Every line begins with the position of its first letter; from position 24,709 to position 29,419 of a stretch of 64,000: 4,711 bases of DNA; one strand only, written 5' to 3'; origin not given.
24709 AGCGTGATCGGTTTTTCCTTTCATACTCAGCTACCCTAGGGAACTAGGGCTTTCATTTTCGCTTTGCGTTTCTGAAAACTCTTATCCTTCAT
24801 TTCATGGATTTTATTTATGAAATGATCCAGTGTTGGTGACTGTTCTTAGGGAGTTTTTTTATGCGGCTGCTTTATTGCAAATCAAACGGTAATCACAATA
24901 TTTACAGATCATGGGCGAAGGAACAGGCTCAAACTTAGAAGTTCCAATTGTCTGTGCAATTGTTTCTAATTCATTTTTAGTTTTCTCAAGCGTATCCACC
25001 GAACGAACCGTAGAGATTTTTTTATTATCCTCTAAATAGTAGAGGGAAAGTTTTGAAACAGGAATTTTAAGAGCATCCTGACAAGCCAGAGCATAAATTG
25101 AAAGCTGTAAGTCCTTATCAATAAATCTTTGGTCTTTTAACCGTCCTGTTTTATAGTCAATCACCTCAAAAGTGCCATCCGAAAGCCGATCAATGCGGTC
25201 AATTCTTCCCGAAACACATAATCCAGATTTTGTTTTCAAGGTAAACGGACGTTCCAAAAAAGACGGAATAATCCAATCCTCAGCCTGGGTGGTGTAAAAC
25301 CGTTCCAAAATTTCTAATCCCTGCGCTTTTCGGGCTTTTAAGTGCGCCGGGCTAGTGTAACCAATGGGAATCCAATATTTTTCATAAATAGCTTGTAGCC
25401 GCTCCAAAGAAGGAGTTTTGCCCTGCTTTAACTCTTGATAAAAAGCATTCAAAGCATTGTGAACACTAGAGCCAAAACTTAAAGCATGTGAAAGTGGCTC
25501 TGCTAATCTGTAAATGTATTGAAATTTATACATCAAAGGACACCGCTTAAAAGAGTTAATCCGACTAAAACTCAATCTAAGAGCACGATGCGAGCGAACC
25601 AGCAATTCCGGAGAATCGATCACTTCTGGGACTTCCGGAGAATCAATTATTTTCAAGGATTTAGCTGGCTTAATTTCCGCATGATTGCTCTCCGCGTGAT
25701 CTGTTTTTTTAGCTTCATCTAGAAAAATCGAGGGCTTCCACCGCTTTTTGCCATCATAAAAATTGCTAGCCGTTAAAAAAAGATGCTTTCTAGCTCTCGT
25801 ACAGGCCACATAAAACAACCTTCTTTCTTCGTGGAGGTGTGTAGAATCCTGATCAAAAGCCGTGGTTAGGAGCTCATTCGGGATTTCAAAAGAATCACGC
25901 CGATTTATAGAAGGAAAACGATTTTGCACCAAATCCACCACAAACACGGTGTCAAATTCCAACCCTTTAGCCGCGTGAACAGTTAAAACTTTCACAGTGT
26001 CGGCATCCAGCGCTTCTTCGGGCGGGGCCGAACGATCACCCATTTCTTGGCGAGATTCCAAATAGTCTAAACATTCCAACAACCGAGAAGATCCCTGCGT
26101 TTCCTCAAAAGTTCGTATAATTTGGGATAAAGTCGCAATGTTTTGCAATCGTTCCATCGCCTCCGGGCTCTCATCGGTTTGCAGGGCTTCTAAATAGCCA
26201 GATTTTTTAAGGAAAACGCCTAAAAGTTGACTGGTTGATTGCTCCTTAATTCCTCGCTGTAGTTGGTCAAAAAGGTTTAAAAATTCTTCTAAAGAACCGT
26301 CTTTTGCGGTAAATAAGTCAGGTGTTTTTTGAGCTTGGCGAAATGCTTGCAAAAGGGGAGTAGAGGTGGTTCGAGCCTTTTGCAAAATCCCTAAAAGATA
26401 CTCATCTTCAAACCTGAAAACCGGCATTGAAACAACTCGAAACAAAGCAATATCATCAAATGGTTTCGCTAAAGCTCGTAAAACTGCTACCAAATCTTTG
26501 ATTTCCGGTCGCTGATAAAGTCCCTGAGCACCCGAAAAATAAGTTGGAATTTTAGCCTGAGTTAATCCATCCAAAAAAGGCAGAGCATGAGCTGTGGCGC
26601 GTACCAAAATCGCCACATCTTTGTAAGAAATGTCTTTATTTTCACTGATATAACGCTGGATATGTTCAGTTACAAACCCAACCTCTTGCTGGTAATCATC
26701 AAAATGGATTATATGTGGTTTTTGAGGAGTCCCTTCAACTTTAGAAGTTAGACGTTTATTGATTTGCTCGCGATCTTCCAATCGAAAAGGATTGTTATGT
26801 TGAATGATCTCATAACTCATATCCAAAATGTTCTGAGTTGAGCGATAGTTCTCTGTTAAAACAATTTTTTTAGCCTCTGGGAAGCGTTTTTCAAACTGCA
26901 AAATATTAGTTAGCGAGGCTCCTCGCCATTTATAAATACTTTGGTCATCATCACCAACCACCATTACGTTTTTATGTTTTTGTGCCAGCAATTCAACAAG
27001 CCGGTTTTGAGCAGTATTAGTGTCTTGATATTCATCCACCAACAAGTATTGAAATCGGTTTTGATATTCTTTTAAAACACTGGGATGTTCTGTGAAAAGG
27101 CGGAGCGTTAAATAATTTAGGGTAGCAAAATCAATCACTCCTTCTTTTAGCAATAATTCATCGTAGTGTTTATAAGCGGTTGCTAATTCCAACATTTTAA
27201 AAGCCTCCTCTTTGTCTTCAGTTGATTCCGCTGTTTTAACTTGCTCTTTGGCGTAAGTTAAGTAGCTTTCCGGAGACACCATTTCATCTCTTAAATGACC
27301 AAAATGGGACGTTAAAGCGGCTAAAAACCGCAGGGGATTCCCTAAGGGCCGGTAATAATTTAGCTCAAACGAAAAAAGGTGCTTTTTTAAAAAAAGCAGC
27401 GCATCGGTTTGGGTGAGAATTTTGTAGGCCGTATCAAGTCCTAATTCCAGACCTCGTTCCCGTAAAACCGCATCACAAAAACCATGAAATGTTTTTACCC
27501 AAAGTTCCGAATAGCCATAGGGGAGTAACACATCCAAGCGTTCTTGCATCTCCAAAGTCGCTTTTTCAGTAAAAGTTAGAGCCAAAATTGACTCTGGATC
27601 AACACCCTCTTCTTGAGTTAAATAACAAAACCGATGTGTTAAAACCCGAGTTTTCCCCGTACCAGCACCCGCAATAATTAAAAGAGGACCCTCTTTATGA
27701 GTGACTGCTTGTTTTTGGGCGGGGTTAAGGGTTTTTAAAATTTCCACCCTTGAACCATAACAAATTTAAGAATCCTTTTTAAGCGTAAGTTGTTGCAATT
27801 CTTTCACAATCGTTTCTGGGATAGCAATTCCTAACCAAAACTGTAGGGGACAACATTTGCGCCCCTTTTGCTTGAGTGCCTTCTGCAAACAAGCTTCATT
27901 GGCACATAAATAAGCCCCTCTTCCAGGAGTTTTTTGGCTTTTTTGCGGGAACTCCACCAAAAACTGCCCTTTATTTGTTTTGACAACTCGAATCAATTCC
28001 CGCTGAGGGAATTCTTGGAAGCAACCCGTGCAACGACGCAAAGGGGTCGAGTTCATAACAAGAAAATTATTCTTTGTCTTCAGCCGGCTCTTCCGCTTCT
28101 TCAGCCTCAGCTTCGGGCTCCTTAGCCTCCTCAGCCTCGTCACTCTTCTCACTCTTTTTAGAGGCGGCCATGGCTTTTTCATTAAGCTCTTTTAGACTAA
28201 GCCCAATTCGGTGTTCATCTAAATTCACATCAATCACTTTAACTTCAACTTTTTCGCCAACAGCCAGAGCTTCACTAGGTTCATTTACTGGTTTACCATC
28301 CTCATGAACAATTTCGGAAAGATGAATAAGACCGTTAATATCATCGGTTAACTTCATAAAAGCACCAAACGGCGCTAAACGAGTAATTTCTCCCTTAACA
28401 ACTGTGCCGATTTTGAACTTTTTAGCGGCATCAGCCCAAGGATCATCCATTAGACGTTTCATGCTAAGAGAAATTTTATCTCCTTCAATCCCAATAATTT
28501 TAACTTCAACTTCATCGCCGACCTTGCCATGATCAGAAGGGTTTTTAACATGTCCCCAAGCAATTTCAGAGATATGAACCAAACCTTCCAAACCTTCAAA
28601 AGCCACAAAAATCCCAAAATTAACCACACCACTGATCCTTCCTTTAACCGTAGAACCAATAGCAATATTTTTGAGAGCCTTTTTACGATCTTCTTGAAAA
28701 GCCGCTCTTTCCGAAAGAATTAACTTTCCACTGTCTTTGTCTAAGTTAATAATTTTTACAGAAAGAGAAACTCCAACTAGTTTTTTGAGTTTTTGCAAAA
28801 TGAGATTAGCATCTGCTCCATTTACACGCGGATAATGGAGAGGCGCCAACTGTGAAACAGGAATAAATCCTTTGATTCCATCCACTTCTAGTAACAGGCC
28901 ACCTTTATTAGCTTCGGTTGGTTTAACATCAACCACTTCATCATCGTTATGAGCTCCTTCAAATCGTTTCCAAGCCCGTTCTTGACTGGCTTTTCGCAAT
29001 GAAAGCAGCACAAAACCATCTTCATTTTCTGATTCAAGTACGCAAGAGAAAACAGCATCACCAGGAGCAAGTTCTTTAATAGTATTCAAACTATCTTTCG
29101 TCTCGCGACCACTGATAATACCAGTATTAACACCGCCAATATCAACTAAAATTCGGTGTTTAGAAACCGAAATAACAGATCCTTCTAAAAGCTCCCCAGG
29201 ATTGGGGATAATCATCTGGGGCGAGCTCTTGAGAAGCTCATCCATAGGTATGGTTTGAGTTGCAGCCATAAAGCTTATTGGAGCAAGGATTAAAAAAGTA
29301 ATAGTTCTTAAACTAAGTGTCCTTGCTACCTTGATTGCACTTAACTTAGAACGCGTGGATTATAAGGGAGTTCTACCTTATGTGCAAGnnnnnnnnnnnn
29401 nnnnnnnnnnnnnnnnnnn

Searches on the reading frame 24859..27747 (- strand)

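Call 115: search_protein_families(library=pfam, proteins=[window:24859-27747:-], max_evalue=0.00001)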
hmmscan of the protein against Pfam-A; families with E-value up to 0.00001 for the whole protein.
window:24859-27747:- (962 aa): 8 families
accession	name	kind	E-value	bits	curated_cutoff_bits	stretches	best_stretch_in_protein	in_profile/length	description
PF00580.27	UvrD-helicase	-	6.5e-80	269.1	23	1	7-290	1-271/271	UvrD/REP helicase N-terminal domain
PF13361.12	UvrD_C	-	4.2e-56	191.3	25.6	1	295-661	1-348/350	UvrD-like helicase C-terminal domain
PF12705.13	PDDEXK_1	-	6.3e-37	128.3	22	1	724-958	1-247/247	PD-(D/E)XK nuclease superfamily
PF13245.12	AAA_19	-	3.2e-24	86.1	25.1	1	11-273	1-132/134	AAA domain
PF13538.12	UvrD_C_2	-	7.2e-12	45.4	27.4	0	587-607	4-24/52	UvrD-like helicase C-terminal domain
PF13604.12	AAA_30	-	4.1e-09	36.9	27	0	218-304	81-157/191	AAA domain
PF01443.25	Viral_helicase1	-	6.7e-08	33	21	0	222-355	51-170/228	Viral superfamily 1 RNA helicase core domain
PF01930.23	Cas_Cas4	-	1.5e-06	28.8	22.7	1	846-957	53-158/160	Domain of unknown function DUF83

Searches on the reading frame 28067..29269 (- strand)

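Call 115: search_protein_families(library=pfam, proteins=[window:28067-29269:-], max_evalue=0.00001)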
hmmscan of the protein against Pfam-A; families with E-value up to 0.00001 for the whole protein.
window:28067-29269:- (400 aa): 2 families
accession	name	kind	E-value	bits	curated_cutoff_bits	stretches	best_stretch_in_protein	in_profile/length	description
PF00575.29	S1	-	1.3e-45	154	22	2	203-271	3-74/74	S1 RNA binding domain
PF23459.1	S1_RRP5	-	1.6e-10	41.8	27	0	288-359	4-72/72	RRP5 S1 domain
